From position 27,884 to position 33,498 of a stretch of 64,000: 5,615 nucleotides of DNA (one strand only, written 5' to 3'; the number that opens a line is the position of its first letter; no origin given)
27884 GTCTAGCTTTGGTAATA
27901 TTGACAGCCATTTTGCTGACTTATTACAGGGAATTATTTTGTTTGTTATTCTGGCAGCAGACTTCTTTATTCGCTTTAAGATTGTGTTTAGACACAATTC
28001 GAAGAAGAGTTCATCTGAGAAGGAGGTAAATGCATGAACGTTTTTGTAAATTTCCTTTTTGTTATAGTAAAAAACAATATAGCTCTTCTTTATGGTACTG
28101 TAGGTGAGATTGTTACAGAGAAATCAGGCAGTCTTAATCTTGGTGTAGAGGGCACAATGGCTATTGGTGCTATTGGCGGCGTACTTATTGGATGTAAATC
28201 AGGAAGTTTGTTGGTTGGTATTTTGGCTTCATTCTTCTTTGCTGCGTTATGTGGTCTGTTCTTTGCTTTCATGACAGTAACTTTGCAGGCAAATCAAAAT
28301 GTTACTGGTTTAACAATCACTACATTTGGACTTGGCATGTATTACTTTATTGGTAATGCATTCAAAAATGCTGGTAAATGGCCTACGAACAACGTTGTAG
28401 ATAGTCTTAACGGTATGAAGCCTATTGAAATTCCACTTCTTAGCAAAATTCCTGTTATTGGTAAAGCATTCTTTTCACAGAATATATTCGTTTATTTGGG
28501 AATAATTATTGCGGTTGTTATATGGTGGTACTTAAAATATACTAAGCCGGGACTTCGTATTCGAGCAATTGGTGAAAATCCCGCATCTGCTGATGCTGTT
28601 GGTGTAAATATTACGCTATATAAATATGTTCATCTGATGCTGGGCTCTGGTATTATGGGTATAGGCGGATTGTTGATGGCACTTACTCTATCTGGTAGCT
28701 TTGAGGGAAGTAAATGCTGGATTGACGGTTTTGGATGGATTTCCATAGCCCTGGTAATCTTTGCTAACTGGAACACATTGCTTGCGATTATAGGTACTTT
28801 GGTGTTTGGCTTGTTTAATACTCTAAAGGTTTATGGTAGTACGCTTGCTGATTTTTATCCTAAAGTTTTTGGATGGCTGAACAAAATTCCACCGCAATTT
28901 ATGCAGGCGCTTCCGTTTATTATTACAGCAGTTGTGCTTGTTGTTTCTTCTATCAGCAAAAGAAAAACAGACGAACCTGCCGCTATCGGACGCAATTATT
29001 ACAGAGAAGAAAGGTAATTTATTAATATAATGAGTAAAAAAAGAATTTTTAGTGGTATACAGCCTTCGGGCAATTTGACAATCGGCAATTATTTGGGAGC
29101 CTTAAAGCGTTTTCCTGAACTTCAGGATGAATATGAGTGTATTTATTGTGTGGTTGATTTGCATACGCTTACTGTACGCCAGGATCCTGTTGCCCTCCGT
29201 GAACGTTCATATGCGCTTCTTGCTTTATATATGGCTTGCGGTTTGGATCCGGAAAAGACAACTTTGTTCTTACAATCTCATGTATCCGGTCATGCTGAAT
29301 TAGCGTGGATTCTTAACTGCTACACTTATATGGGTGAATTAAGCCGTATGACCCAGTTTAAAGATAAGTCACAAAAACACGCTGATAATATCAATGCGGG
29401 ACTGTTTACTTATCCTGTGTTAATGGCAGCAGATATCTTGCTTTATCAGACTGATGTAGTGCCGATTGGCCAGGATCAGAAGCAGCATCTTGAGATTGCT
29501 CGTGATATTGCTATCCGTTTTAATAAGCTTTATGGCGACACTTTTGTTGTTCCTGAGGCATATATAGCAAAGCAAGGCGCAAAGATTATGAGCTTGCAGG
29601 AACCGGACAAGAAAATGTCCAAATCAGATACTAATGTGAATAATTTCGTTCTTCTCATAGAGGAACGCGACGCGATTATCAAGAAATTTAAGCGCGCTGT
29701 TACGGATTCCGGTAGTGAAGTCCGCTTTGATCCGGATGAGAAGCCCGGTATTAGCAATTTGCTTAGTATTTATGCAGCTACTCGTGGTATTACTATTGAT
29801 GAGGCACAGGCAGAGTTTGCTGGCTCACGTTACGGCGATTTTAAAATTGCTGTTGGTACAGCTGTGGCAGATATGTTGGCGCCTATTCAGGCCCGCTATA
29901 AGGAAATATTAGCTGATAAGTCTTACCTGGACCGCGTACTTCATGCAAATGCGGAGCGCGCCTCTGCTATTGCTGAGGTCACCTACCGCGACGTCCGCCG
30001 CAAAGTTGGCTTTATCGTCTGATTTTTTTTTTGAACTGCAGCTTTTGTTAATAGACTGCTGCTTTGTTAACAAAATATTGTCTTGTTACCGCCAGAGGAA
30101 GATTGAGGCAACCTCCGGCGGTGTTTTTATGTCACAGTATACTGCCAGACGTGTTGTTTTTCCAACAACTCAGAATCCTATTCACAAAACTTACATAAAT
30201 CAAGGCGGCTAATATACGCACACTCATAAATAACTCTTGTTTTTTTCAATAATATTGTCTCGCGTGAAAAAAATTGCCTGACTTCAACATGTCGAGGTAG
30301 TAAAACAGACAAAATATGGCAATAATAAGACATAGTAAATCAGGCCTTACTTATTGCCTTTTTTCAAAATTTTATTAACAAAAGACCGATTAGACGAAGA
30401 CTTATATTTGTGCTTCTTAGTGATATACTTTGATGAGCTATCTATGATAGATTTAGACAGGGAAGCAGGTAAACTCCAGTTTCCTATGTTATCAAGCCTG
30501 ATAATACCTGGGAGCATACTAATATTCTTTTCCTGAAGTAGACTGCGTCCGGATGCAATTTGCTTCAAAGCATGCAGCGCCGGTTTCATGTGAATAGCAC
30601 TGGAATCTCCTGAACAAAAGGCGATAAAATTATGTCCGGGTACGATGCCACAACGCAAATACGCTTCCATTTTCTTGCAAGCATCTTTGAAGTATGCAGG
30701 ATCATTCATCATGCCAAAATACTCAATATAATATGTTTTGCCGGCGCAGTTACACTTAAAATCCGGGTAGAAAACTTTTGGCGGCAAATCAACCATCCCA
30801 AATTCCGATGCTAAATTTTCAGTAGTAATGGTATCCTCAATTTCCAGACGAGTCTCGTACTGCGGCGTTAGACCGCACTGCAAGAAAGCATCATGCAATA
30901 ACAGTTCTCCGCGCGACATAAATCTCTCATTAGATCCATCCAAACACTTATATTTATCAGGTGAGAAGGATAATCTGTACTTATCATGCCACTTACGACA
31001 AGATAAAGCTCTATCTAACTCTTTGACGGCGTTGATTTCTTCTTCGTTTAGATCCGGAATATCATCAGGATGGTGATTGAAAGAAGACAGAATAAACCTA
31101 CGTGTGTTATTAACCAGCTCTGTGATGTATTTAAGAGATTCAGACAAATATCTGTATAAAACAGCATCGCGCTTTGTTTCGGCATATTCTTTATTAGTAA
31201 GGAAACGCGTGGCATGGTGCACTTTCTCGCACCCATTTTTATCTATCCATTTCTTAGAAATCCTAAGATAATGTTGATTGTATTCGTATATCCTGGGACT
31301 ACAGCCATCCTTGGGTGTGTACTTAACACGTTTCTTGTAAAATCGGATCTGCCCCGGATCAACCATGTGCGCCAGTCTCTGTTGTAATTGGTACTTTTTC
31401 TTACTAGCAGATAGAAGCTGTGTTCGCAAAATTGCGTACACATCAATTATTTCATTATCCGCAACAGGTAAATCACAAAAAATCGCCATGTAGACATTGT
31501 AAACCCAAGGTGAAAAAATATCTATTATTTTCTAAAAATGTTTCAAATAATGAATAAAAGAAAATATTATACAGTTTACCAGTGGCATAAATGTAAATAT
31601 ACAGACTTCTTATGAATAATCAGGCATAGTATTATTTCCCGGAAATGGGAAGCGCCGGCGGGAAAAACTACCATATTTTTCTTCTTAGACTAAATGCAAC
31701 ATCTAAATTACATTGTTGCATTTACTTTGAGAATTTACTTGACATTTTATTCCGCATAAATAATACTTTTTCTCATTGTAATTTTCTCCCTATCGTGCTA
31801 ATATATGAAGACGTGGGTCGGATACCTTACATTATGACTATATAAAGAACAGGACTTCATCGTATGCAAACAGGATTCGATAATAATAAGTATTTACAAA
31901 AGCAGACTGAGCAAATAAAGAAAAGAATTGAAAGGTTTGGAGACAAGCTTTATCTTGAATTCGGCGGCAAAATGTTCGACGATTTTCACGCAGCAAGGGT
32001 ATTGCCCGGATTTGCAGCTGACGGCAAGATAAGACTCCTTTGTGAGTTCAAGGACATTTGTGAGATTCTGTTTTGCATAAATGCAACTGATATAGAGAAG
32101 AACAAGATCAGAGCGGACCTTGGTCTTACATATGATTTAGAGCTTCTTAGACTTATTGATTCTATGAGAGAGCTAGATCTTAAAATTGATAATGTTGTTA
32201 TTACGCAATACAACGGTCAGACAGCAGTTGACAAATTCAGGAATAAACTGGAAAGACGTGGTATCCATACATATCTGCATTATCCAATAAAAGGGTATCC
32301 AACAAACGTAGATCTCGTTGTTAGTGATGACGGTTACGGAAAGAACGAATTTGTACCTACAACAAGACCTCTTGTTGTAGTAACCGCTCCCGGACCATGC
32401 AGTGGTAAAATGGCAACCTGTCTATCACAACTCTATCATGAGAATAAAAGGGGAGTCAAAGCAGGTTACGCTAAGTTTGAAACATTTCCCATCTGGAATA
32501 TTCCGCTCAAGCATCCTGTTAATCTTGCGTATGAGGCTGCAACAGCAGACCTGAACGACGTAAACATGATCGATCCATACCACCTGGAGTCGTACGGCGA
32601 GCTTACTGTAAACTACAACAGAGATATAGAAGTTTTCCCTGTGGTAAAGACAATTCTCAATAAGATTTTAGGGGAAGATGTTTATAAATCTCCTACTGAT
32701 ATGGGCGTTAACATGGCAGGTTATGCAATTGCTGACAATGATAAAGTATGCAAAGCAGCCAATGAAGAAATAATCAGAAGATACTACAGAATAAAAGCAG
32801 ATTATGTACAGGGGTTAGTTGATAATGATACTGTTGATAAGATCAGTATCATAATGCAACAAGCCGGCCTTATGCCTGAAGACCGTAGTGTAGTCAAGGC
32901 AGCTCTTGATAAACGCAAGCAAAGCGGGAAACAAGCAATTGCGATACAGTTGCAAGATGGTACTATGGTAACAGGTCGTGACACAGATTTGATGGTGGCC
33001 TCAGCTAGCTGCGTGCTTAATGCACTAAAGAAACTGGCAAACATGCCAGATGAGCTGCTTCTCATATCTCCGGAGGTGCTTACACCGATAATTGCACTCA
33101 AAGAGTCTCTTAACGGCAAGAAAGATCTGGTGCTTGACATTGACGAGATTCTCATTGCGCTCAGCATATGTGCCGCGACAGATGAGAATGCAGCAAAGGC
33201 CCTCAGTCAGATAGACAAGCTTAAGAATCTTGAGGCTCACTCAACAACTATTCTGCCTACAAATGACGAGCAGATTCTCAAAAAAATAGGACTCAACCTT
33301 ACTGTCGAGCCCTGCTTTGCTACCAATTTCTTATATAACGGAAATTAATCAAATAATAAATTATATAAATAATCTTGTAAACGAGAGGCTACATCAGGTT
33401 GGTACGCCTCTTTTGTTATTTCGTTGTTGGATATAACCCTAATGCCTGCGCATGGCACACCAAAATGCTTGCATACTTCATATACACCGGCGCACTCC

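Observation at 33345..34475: Single-polypeptide LuxS::Pfs (MtnN) fusion covering two consecutive steps of the activated methyl cycle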

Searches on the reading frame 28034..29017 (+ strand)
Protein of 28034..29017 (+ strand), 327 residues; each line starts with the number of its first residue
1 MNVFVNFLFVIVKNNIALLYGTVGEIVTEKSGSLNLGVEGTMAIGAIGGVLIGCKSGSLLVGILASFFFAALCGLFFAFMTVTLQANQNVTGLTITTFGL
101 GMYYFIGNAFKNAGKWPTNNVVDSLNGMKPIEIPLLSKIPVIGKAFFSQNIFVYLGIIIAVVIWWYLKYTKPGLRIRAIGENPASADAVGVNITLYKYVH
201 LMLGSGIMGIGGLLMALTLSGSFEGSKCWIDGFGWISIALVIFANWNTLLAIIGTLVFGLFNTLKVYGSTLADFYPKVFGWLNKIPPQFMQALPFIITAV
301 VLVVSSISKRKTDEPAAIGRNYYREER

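Call 52: search_protein_families(library=pfam, proteins=[window:28034-29017:+], max_evalue=0.00001)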
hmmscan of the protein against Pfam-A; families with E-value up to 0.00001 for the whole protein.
window:28034-29017:+ (327 aa): 1 family
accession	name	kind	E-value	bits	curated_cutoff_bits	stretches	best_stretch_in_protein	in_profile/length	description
PF02653.21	BPD_transp_2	-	1e-28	100.7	26.8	1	23-286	17-253/269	Branched-chain amino acid transport system / permease component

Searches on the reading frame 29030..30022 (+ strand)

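Call 52: search_protein_families(library=pfam, proteins=[window:29030-30022:+], max_evalue=0.00001)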
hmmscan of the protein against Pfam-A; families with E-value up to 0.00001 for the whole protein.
window:29030-30022:+ (330 aa): 1 family
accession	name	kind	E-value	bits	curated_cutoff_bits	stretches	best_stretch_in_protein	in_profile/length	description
PF00579.31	tRNA-synt_1b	-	2.4e-74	250.7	21.1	1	5-283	7-291/292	tRNA synthetases class I (W and Y)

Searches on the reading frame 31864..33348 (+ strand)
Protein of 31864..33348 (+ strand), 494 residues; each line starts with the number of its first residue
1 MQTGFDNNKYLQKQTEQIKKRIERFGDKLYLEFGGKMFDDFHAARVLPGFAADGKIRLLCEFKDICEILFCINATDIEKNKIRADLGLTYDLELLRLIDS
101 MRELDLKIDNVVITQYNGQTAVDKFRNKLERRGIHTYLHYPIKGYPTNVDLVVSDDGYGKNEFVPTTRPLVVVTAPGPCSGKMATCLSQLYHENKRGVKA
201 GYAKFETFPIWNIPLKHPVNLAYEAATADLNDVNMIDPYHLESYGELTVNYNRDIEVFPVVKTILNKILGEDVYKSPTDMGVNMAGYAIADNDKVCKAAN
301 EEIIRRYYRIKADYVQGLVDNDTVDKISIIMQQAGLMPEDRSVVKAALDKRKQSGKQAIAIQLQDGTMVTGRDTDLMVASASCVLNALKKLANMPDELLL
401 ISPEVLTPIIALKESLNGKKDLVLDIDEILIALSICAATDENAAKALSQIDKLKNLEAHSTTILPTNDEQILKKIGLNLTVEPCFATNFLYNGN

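Call 3: search_protein_families(library=pfam, proteins=[window:31864-33348:+], max_evalue=0.01)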
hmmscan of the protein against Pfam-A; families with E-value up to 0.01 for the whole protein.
window:31864-33348:+ (494 aa): 2 families
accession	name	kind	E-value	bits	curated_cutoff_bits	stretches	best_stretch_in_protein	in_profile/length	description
PF08903.17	DUF1846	-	2.2e-172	572.8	27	1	4-334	2-332/333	Domain of unknown function DUF1846, N-terminal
PF20921.3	DUF1846_C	-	1.5e-53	181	27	1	339-491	1-153/153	Domain of unknown function DUF1846, C-terminal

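Call 4: search_protein_families(library=ncbifam, proteins=[window:31864-33348:+], max_evalue=0.01)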
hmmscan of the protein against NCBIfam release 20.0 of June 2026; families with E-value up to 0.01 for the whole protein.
window:31864-33348:+ (494 aa): 1 family
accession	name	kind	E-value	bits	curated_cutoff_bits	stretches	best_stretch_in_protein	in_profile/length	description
NF010184.0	PRK13663.1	equivalog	3.6e-232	771.3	631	1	1-492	2-493/494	hypothetical protein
